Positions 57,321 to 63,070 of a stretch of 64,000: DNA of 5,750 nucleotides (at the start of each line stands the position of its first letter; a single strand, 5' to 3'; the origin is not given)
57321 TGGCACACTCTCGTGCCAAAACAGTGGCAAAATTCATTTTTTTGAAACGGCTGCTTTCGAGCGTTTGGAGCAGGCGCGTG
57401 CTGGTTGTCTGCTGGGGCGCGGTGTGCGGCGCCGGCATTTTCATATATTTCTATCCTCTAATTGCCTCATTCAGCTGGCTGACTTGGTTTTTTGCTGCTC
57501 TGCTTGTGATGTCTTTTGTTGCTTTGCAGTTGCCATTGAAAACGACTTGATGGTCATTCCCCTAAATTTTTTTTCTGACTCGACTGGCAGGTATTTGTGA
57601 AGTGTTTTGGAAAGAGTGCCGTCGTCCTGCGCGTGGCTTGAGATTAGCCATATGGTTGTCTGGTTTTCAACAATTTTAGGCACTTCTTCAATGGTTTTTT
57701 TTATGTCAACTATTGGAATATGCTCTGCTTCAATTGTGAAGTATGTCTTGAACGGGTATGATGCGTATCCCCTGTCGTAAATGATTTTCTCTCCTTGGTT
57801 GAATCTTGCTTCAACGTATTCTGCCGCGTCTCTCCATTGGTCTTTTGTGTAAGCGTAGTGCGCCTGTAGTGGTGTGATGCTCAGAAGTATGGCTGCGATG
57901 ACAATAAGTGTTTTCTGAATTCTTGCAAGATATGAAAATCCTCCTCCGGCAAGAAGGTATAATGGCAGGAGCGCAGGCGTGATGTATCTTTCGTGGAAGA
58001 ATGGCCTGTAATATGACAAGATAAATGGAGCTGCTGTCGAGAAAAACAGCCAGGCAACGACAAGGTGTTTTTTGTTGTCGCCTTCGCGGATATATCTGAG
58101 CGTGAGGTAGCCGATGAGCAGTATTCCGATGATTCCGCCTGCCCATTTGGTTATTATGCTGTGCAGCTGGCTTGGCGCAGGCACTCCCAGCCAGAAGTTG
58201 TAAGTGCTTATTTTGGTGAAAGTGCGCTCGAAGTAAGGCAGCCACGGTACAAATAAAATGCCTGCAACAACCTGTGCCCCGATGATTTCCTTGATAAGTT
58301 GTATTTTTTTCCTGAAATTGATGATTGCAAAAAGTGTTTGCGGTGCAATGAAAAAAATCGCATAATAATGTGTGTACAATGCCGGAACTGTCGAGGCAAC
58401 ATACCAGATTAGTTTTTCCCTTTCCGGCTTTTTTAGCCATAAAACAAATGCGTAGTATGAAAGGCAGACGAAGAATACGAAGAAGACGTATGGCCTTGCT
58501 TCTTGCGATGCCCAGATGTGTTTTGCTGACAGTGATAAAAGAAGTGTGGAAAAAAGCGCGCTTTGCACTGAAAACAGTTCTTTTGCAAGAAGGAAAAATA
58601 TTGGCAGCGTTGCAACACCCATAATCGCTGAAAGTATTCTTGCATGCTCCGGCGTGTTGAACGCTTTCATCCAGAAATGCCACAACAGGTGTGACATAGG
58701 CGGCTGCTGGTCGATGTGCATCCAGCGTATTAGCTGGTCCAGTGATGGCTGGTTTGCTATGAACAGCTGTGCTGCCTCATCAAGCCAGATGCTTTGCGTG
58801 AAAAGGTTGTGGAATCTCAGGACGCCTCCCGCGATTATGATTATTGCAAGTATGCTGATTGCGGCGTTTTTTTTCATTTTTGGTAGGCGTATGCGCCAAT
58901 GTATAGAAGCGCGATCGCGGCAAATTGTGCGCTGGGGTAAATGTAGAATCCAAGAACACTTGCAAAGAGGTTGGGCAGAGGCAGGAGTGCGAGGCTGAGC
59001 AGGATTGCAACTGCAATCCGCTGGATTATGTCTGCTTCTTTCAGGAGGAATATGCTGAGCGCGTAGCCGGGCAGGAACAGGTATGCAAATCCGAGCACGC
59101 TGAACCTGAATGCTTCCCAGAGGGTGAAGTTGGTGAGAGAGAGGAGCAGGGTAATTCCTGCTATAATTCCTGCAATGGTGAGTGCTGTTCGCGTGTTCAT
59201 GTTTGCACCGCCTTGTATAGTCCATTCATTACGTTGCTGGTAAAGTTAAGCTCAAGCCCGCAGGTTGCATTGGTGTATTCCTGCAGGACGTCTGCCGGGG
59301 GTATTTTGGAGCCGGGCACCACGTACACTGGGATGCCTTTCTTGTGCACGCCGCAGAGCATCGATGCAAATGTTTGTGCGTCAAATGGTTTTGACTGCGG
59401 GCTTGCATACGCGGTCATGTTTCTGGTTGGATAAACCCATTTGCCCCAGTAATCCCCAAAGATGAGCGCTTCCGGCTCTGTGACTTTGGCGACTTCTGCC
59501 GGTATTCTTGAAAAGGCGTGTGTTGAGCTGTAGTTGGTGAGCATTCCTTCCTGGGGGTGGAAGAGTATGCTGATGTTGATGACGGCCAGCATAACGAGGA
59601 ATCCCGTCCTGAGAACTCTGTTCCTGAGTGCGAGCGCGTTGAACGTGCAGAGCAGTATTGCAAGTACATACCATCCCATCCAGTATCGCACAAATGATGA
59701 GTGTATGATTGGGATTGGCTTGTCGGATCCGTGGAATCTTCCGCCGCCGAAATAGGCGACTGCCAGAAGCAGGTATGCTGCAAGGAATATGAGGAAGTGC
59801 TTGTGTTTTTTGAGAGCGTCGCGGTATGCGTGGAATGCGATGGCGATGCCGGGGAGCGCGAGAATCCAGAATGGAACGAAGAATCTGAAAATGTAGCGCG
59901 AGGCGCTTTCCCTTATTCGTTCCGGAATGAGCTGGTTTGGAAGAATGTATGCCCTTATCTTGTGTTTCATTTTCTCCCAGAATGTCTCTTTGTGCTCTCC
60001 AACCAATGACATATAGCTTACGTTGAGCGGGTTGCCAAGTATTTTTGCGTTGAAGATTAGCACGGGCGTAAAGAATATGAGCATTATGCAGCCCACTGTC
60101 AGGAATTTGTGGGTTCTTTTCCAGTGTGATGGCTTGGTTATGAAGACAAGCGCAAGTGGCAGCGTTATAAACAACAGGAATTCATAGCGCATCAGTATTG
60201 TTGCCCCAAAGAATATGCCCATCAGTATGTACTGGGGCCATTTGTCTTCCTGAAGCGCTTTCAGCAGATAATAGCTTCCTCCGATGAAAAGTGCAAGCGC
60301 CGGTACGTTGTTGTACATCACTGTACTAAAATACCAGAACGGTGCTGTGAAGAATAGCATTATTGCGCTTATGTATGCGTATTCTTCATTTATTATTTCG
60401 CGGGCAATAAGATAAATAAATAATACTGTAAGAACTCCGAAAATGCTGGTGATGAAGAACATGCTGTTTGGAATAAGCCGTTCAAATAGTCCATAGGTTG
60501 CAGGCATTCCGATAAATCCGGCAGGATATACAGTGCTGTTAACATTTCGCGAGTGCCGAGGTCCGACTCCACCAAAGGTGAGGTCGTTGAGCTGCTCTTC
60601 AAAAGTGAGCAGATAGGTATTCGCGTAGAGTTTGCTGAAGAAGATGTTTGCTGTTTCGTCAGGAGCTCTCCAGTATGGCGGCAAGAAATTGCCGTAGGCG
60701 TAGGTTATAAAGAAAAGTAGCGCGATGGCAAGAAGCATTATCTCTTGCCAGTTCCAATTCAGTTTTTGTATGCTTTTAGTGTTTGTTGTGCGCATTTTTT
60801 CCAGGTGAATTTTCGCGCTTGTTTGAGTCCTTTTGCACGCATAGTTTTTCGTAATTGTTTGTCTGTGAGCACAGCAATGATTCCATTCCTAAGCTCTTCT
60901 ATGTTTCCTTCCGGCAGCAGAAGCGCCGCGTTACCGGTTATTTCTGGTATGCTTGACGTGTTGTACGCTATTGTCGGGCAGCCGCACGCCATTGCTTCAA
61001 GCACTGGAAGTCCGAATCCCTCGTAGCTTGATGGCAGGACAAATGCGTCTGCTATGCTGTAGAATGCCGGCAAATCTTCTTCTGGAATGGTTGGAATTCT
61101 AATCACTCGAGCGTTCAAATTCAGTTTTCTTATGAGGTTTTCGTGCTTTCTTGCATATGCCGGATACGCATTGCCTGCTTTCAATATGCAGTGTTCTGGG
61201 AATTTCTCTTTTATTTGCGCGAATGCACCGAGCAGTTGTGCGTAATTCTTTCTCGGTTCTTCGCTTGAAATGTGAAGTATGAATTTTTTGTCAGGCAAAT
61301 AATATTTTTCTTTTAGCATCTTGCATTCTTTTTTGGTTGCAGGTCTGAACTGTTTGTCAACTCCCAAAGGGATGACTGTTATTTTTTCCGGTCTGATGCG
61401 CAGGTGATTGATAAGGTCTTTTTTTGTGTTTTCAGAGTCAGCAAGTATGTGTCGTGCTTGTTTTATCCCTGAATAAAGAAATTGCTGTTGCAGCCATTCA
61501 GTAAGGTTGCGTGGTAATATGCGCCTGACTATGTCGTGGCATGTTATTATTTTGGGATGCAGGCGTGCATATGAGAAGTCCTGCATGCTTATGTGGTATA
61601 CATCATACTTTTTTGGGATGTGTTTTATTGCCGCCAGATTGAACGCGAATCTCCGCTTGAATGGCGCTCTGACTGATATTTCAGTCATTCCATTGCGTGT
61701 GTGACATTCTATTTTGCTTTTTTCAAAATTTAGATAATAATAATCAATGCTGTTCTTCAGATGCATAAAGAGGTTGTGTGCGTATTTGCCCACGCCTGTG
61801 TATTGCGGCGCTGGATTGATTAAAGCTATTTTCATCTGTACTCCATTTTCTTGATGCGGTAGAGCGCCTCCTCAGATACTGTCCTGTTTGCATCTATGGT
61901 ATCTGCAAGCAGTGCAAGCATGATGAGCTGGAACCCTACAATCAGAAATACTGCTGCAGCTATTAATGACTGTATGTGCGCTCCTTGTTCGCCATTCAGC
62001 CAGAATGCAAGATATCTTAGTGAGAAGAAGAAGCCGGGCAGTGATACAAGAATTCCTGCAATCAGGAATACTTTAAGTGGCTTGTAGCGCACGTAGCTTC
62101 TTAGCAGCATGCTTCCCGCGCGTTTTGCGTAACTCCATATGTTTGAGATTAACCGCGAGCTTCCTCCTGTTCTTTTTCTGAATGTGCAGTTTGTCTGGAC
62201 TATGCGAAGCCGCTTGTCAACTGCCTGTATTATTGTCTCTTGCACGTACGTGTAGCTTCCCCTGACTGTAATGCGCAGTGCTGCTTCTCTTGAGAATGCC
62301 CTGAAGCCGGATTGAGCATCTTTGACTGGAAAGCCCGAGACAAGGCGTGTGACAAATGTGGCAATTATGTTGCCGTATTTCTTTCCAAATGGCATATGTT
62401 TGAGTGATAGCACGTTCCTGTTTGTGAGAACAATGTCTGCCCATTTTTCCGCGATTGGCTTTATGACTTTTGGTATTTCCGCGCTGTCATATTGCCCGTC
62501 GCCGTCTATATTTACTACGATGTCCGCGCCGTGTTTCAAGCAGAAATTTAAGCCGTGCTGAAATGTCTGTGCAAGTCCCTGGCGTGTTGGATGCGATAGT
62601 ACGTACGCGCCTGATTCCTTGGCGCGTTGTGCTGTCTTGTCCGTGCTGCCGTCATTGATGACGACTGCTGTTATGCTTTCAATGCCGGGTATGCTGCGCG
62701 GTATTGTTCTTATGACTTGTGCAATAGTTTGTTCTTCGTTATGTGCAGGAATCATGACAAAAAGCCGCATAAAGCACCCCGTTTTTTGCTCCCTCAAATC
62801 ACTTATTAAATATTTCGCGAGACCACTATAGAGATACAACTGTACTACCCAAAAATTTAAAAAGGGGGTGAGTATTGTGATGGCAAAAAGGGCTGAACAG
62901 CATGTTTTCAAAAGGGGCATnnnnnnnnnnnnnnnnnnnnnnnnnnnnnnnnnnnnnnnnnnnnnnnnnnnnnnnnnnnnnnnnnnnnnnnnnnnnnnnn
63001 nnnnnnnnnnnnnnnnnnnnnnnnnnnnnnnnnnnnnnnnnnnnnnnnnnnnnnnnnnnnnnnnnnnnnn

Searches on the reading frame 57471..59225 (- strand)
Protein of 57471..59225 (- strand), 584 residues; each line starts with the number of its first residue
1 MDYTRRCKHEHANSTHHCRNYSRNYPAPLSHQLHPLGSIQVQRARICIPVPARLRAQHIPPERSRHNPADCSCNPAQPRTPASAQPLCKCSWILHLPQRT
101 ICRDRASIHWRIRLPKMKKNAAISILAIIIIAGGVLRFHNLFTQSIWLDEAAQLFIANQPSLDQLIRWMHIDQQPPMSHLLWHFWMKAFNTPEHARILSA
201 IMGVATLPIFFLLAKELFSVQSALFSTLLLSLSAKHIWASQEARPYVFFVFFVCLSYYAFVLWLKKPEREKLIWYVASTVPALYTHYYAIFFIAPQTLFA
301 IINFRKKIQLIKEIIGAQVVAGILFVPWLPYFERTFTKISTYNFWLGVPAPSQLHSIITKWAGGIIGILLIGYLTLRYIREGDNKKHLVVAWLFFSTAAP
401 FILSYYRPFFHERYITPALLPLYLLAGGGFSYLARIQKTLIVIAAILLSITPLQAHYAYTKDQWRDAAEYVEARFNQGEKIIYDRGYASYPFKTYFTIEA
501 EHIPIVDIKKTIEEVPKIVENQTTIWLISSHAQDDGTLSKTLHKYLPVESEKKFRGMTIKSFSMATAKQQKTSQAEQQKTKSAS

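Call 41: search_protein_families(library=pfam, proteins=[window:57471-59225:-], max_evalue=0.00001)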
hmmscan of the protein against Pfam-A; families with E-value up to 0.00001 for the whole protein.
window:57471-59225:- (584 aa): 1 family
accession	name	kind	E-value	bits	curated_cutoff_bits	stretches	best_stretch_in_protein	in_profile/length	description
PF13231.12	PMT_2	-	2.3e-13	51.1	26.1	1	174-331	2-160/160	Dolichyl-phosphate-mannose-protein mannosyltransferase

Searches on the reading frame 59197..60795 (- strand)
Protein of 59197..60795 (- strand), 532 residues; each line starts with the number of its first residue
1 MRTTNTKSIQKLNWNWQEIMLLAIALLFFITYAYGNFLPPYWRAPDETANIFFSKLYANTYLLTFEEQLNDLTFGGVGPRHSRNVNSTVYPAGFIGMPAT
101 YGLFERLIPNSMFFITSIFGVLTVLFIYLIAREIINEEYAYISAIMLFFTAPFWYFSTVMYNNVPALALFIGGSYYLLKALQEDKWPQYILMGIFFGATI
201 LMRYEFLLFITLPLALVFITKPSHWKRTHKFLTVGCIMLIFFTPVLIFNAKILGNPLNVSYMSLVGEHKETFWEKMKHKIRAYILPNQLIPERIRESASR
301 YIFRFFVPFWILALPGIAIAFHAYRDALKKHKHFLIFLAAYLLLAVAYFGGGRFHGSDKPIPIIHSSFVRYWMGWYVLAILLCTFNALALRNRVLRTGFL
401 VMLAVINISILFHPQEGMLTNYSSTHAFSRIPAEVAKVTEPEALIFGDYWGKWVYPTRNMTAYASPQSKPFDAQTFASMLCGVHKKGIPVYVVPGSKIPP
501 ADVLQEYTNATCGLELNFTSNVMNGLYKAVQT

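Call 41: search_protein_families(library=pfam, proteins=[window:59197-60795:-], max_evalue=0.00001)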
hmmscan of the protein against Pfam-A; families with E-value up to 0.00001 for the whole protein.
window:59197-60795:- (532 aa): 1 family
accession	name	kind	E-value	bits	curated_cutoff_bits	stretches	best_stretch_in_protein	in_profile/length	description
PF13231.12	PMT_2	-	1e-18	68.5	26.1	1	111-248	23-160/160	Dolichyl-phosphate-mannose-protein mannosyltransferase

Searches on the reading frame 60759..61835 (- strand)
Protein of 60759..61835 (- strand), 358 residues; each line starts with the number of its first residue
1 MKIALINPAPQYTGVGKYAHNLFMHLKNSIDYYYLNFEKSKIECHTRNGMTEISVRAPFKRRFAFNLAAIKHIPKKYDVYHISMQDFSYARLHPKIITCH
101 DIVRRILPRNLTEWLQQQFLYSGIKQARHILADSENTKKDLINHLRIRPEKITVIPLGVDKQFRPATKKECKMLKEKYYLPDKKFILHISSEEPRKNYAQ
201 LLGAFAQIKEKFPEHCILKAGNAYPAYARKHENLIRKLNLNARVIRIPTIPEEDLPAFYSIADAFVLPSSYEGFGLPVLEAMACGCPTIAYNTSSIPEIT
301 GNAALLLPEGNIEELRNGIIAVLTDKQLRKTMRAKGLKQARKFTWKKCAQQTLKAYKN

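Call 70: search_protein_families(library=pfam, proteins=[window:60759-61835:-], max_evalue=0.00001)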
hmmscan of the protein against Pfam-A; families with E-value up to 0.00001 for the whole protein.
window:60759-61835:- (358 aa): 4 families
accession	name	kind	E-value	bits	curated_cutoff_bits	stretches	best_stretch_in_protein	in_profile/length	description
PF00534.26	Glycos_transf_1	-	7.7e-36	123.6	26.4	1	181-337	13-170/172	Glycosyl transferases group 1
PF13692.12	Glyco_trans_1_4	-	1.3e-24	87.5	27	1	185-325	3-142/142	Glycosyl transferases group 1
PF13439.12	Glyco_transf_4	-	1.1e-13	52.1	28.5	1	14-162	3-169/170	Glycosyltransferase Family 4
PF13524.12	Glyco_trans_1_2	-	5.5e-08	33.3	25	1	210-353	11-143/144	Glycosyl transferase-like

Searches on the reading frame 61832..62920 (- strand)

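Call 70: search_protein_families(library=pfam, proteins=[window:61832-62920:-], max_evalue=0.00001)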
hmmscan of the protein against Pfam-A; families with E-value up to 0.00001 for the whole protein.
window:61832-62920:- (362 aa): 1 family
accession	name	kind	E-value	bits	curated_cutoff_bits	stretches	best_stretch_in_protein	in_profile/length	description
PF00535.33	Glycos_transf_2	-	1.1e-19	71.4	23.3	1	55-214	2-164/168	Glycosyl transferase family 2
